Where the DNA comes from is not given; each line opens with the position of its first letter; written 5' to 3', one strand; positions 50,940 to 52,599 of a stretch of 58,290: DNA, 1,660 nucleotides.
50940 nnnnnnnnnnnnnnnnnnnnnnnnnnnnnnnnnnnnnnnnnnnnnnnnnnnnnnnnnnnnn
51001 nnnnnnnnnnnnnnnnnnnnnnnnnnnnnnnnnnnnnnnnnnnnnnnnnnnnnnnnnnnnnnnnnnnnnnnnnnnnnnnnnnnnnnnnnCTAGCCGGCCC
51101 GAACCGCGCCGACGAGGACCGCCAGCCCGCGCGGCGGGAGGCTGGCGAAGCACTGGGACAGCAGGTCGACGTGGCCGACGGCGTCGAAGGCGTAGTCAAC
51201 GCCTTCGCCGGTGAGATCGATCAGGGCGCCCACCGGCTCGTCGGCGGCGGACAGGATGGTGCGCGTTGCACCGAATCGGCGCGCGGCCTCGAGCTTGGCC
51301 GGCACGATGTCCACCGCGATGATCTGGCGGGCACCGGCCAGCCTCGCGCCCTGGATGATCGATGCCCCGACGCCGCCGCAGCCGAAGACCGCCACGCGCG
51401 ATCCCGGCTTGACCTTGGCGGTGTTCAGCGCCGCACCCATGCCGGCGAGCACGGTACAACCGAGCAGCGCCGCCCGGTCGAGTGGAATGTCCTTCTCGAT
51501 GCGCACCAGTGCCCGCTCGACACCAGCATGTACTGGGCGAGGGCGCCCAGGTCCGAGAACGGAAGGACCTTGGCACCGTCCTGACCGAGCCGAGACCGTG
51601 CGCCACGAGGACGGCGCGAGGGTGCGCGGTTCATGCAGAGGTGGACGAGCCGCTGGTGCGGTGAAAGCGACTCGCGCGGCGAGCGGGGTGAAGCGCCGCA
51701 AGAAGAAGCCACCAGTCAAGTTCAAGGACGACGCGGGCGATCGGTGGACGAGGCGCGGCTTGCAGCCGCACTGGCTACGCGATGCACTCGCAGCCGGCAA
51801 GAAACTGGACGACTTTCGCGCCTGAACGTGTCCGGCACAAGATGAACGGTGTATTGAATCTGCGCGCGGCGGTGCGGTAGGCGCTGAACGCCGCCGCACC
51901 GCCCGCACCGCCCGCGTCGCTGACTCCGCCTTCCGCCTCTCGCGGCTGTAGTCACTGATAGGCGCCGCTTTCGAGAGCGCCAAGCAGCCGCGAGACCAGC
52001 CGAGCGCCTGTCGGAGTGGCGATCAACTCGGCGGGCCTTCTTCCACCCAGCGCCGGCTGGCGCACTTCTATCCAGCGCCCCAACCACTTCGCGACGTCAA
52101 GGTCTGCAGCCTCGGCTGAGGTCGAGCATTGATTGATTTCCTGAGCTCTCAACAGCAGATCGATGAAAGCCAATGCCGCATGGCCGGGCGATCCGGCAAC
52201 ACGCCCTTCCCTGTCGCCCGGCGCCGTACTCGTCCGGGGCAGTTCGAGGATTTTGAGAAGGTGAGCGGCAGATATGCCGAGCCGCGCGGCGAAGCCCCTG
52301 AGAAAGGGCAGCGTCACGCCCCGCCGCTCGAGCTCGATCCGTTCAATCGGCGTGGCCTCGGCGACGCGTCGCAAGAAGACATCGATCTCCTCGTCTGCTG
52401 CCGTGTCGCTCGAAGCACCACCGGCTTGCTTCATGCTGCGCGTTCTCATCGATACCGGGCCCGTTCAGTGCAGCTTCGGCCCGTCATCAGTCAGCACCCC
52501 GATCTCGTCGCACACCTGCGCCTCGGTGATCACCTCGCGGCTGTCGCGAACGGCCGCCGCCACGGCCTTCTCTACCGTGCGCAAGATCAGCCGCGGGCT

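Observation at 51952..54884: Three-gene module next to the integrase: tandem-OB/degenerate-HD protein, protease-less Lon-like AAA+, and DUF2384 antitoxin-like protein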

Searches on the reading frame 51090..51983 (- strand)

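Call 4: search_protein_families(library=pfam, proteins=[window:51090-51983:-], max_evalue=0.1)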
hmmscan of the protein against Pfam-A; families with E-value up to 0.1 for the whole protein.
window:51090-51983:- (297 aa): 6 families
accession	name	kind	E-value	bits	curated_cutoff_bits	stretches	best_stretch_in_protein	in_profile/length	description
PF00107.32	ADH_zinc_N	-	9.3e-21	74.6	31.8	1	204-294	1-91/129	Zinc-binding dehydrogenase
PF02254.24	TrkA_N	-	0.006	17.3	23.8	1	197-249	1-52/116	TrkA-N domain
PF00899.27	ThiF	-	0.031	13.9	28.1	1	195-225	21-51/238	ThiF family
PF13602.12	ADH_zinc_N_2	-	0.049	15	27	1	256-292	18-54/134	Zinc-binding dehydrogenase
PF01262.27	AlaDh_PNT_C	-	0.055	13.3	23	1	180-240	14-74/214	Alanine dehydrogenase/PNT, C-terminal domain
PF03807.23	F420_oxidored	-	0.07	14.2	21.6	0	196-240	1-47/94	NADP oxidoreductase coenzyme F420-dependent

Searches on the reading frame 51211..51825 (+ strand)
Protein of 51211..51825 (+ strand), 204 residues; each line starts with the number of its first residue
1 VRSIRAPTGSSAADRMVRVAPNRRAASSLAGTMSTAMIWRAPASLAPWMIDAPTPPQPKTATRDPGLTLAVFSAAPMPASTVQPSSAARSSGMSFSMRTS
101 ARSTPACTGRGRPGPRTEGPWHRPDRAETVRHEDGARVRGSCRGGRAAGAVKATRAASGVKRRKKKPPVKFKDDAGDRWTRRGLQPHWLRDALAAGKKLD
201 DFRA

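Call 4: search_protein_families(library=pfam, proteins=[window:51211-51825:+], max_evalue=0.1)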
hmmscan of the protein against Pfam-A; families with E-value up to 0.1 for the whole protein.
window:51211-51825:+ (204 aa): 1 family
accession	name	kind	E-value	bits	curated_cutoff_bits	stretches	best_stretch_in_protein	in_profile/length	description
PF00816.26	Histone_HNS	-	1.1e-09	38.3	25.6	1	170-203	2-37/38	H-NS histone C-terminal domain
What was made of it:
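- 51688..51825 (+): 45-aa mini-ORF made only of an H-NS C-terminal DNA-binding domain, convergent with g3. It lies inside the block shared with the Rhizobacter element, whose homology ends at 51664. Pfam Histone_HNS at 1e-9 (call 4).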

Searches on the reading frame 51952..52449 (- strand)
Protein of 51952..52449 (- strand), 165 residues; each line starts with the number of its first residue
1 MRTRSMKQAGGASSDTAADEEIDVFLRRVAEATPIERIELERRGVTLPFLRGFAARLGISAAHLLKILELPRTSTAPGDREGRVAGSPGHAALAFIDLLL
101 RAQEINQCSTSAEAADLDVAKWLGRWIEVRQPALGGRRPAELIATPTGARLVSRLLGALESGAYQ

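Call 4: search_protein_families(library=pfam, proteins=[window:51952-52449:-], max_evalue=0.1)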
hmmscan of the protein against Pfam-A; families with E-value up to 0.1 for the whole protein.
window:51952-52449:- (165 aa): 2 families
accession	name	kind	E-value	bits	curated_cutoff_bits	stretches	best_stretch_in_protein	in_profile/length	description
PF09722.15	Xre_MbcA_ParS_C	-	3.5e-11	43.3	24.5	1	122-162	11-51/51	Antitoxin Xre/MbcA/ParS C-terminal toxin-binding domain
PF20432.4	Xre-like-HTH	-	0.0019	18.9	25.8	1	36-73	1-38/63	Antitoxin Xre-like helix-turn-helix domain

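Call 5: search_protein_families(library=padloc, proteins=[window:51952-52449:-], max_evalue=0.1)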
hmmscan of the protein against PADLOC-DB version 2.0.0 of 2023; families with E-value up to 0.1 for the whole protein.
window:51952-52449:- (165 aa): 0 families

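Call 6: search_protein_families(library=ncbifam, proteins=[window:51952-52449:-], max_evalue=0.1)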
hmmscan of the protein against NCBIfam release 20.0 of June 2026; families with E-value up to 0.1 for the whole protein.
window:51952-52449:- (165 aa): 2 families
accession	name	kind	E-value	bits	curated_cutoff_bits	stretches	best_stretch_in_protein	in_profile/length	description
NF049845.1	Xre_ParS_antitoxin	subfamily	9.6e-13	48.2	90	1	45-164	2-111/112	type II RES/Xre toxin-antitoxin system antitoxin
TIGR02293.1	TAS_TIGR02293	hypoth_equivalog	3.6e-06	26.7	57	1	125-164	93-132/133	putative toxin-antitoxin system antitoxin component, TIGR02293 family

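Call 10: search_solved_structures(query=window:51952-52449:-, max_evalue=1)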
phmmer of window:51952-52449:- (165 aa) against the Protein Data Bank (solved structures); distinct sequences matched with E-value up to 1: 2.
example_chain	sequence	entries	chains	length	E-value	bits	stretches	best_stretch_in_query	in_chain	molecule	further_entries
6d0h_B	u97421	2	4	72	6.1e-08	35.9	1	107-164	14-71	ParS: COG5642 (DUF2384) antitoxin | ParS: COG5642 (DUF2384) antitoxin fragment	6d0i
8gug_B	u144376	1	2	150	0.046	16.8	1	125-164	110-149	DUF2384 domain-containing protein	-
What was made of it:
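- On Xre-RES type II toxin-antitoxin: Xre-like HTH at 0.0019 (calls 4, 6, 10).
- Checked: It matches Xre_MbcA_ParS_C at 3.5e-11, the NCBIfam Xre_ParS_antitoxin model at 1e-12 and ParS (6d0h) at 6e-8 (calls 4, 6, 10).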

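Call 33: search_protein_families(library=phrogs, proteins=[window:51952-52449:-], max_evalue=0.01)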
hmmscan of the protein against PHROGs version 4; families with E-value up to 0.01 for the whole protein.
window:51952-52449:- (165 aa): 0 families

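Call 55: find_homologous_proteins(query=window:51955-52449:-)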
Query window:51955-52449:- (165 aa): 275 proteins with E <= 0.001 among 1063 candidates; the best 120 are listed.
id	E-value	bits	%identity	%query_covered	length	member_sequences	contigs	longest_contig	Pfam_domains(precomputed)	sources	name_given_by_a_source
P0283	3.5e-95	334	100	97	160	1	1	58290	PF09722.16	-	-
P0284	6.3e-78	278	84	97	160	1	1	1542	PF09722.16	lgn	-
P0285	2.6e-71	256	78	100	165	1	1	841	PF09722.16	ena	-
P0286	2.1e-60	221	70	100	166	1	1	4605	PF09722.16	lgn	-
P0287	1.3e-55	205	64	100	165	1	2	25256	PF09722.16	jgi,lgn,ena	-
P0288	8.1e-49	183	73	75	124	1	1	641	-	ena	-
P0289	3.3e-42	162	56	87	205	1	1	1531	PF09722.16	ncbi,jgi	jgi:putative toxin-antitoxin system antitoxin component (TIGR02293 family)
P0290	8.2e-41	157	54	87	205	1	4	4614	PF09722.16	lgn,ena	-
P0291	1.1e-40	157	54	87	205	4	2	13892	PF09722.16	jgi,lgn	jgi:putative toxin-antitoxin system antitoxin component (TIGR02293 family)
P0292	1.6e-39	153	53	97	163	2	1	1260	PF09722.16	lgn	-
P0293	7.3e-39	151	51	87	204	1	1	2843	PF09722.16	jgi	jgi:putative toxin-antitoxin system antitoxin component (TIGR02293 family)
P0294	8.5e-39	151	53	90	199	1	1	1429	PF09722.16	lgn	-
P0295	6.5e-38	148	52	87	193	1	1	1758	PF09722.16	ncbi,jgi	jgi:putative toxin-antitoxin system antitoxin component (TIGR02293 family)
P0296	1.8e-37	146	52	87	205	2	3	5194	PF09722.16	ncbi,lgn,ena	-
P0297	2.0e-37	146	53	87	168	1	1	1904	PF09722.16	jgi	jgi:putative toxin-antitoxin system antitoxin component (TIGR02293 family)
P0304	5.5e-36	142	52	88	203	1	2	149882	PF09722.16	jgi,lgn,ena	-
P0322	2.3e-34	136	47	90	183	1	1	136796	PF09722.16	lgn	-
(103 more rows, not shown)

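Call 56: find_encoding_contigs(protein=P0304, flank=4000, max_places=2)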
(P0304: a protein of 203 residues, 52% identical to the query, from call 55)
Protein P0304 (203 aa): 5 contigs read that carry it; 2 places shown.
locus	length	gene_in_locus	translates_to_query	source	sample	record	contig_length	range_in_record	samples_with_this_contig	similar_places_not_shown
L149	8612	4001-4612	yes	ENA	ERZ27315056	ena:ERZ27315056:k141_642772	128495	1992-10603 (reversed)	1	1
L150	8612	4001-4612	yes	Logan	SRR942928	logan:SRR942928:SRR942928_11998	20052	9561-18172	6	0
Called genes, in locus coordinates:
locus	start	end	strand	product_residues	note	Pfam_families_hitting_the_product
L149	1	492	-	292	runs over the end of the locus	PF07506:RepB, PF17762:HTH_ParB (faint)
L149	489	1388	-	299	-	PF02195:ParB_N, PF07506:RepB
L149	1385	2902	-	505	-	PF00239:Resolvase, PF07508:Recombinase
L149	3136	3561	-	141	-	-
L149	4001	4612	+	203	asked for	PF09722:Xre_MbcA_ParS_C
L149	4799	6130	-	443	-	PF13191:AAA_16 (faint), PF13401:AAA_22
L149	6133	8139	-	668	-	PF27135:HTH_TnsB (weak)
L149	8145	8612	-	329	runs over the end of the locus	-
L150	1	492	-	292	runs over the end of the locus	PF07506:RepB, PF17762:HTH_ParB (faint)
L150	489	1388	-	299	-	PF02195:ParB_N, PF07506:RepB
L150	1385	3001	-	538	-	PF00239:Resolvase, PF07508:Recombinase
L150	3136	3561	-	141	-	-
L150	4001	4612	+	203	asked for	PF09722:Xre_MbcA_ParS_C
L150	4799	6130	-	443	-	PF13191:AAA_16 (faint), PF13401:AAA_22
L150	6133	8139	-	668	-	PF27135:HTH_TnsB (weak)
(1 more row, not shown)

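Call 57: find_encoding_contigs(protein=P0291, flank=4000, max_places=2)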
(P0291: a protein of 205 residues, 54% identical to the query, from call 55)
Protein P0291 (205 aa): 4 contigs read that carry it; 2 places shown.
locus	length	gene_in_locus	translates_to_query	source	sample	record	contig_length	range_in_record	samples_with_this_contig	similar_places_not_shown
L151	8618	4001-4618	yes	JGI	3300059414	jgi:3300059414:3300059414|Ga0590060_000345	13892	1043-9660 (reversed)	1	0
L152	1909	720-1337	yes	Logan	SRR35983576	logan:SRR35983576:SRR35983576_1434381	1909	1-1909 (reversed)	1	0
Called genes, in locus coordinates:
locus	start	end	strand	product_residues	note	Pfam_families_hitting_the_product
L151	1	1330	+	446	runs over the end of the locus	PF05940:NnrS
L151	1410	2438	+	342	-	PF01136:Peptidase_U32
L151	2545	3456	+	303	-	PF01136:Peptidase_U32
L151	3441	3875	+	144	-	PF02036:SCP2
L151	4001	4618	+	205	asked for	PF09722:Xre_MbcA_ParS_C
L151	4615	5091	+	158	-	PF08808:RES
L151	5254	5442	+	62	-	-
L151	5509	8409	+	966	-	PF00317:Ribonuc_red_lgN (weak), PF02867:Ribonuc_red_lgC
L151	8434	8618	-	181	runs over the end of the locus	PF14066:DUF4256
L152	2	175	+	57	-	?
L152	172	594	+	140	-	PF02036:SCP2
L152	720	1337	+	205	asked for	PF09722:Xre_MbcA_ParS_C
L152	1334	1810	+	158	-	PF08808:RES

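Call 58: find_encoding_contigs(protein=P0322, flank=4000, max_places=2)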
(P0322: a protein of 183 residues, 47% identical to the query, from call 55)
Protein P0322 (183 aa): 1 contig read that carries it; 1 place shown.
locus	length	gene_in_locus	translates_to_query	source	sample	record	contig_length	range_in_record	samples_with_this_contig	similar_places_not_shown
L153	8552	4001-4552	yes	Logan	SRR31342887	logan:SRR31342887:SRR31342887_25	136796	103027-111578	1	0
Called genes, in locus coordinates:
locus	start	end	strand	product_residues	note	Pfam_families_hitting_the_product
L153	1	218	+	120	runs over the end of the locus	PF07238:PilZ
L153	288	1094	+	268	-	PF01026:TatD_DNase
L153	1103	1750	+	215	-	PF12796:Ank_2, PF12796:Ank_2, PF24521:Ank_KRIT1, PF13637:Ank_4 (weak), PF12796:Ank_2, PF13637:Ank_4, PF12796:Ank_2, PF13857:Ank_5, +3 more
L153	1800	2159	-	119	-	-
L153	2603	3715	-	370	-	PF13458:Peripla_BP_6, PF13433:Peripla_BP_5 (weak)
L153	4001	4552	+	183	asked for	PF09722:Xre_MbcA_ParS_C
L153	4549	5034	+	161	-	PF08808:RES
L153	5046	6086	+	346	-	PF04055:Radical_SAM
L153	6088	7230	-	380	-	PF04143:Sulf_transp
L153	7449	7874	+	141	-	PF02635:DsrE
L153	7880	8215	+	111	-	PF01022:HTH_5, PF12840:HTH_20 (weak)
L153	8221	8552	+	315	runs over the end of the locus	PF00753:Lactamase_B, PF12706:Lactamase_B_2 (weak)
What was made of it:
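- Closest known: Type II Xre-RES toxin-antitoxin systems. Same: It has the C-terminal toxin-binding domain and a weak Xre-like HTH match (calls 4, 6, 10, 55, 57, 58).
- Homologues at about 50% identity sit directly upstream of RES (calls 57, 58).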
